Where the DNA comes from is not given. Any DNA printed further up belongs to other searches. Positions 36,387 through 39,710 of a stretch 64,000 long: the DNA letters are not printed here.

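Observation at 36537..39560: Two complete GspE/PilB secretion-ATPase cores fused in tandem (1007 aa)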

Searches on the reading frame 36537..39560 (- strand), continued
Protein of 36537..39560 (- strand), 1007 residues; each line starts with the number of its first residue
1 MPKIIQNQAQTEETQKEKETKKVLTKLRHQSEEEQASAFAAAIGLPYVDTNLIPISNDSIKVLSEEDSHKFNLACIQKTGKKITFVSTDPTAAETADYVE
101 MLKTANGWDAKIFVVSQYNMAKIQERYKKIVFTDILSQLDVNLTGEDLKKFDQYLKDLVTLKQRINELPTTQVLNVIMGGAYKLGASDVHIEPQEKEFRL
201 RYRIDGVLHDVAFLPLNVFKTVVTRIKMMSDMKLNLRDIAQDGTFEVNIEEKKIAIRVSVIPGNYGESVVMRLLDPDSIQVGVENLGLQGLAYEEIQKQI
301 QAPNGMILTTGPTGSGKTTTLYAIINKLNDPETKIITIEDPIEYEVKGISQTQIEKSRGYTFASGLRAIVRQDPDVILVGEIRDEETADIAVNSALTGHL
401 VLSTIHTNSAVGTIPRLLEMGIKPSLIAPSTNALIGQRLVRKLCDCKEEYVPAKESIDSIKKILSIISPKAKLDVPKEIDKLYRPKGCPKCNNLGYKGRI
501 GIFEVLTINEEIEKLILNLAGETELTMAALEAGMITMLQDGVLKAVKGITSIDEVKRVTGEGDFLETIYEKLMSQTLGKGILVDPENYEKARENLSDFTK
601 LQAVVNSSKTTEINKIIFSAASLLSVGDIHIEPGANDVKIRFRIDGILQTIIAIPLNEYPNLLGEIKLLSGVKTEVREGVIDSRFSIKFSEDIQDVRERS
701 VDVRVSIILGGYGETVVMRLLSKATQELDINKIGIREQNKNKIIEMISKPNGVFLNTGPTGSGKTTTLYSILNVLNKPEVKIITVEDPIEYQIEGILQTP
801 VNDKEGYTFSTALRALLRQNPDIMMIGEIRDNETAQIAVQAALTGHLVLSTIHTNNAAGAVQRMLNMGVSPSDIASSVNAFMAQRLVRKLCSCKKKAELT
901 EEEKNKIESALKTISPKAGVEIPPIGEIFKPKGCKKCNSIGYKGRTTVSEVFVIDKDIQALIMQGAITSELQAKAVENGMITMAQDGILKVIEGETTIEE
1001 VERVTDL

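Call 38: search_solved_structures(query=window:36537-39560:-, max_evalue=1e-100, show_alignments=3)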
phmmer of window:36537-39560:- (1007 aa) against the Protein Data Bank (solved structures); distinct sequences matched with E-value up to 1e-100: 8.
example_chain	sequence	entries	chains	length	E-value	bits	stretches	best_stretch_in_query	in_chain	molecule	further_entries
5zfr_A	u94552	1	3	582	3.3e-109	369.4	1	25-560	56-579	Type IV pilus biogenesis ATPase PilB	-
6olj_C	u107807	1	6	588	5.4e-109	368.7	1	20-560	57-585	Type IV pilus biogenesis ATPase PilB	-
5tsg_B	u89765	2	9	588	1.1e-108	367.7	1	20-560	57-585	Type IV pilus biogenesis ATPase PilB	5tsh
3jc8_Ba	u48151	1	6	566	5.1e-106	358.9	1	11-558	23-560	Type IV-A pilus assembly ATPase PilB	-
4ksr_A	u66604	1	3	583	2.4e-103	350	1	164-563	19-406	Type II secretion system protein E, Hemolysin-coregulated protein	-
4pht_A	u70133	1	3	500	3.5e-103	349.5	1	160-561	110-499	General secretory pathway protein E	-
4kss_A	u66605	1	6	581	3.6e-103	349.4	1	164-562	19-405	Type II secretion system protein E, hemolysin-coregulated protein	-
1p9r_A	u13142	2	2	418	2.2e-102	346.8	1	155-557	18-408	General secretion pathway protein E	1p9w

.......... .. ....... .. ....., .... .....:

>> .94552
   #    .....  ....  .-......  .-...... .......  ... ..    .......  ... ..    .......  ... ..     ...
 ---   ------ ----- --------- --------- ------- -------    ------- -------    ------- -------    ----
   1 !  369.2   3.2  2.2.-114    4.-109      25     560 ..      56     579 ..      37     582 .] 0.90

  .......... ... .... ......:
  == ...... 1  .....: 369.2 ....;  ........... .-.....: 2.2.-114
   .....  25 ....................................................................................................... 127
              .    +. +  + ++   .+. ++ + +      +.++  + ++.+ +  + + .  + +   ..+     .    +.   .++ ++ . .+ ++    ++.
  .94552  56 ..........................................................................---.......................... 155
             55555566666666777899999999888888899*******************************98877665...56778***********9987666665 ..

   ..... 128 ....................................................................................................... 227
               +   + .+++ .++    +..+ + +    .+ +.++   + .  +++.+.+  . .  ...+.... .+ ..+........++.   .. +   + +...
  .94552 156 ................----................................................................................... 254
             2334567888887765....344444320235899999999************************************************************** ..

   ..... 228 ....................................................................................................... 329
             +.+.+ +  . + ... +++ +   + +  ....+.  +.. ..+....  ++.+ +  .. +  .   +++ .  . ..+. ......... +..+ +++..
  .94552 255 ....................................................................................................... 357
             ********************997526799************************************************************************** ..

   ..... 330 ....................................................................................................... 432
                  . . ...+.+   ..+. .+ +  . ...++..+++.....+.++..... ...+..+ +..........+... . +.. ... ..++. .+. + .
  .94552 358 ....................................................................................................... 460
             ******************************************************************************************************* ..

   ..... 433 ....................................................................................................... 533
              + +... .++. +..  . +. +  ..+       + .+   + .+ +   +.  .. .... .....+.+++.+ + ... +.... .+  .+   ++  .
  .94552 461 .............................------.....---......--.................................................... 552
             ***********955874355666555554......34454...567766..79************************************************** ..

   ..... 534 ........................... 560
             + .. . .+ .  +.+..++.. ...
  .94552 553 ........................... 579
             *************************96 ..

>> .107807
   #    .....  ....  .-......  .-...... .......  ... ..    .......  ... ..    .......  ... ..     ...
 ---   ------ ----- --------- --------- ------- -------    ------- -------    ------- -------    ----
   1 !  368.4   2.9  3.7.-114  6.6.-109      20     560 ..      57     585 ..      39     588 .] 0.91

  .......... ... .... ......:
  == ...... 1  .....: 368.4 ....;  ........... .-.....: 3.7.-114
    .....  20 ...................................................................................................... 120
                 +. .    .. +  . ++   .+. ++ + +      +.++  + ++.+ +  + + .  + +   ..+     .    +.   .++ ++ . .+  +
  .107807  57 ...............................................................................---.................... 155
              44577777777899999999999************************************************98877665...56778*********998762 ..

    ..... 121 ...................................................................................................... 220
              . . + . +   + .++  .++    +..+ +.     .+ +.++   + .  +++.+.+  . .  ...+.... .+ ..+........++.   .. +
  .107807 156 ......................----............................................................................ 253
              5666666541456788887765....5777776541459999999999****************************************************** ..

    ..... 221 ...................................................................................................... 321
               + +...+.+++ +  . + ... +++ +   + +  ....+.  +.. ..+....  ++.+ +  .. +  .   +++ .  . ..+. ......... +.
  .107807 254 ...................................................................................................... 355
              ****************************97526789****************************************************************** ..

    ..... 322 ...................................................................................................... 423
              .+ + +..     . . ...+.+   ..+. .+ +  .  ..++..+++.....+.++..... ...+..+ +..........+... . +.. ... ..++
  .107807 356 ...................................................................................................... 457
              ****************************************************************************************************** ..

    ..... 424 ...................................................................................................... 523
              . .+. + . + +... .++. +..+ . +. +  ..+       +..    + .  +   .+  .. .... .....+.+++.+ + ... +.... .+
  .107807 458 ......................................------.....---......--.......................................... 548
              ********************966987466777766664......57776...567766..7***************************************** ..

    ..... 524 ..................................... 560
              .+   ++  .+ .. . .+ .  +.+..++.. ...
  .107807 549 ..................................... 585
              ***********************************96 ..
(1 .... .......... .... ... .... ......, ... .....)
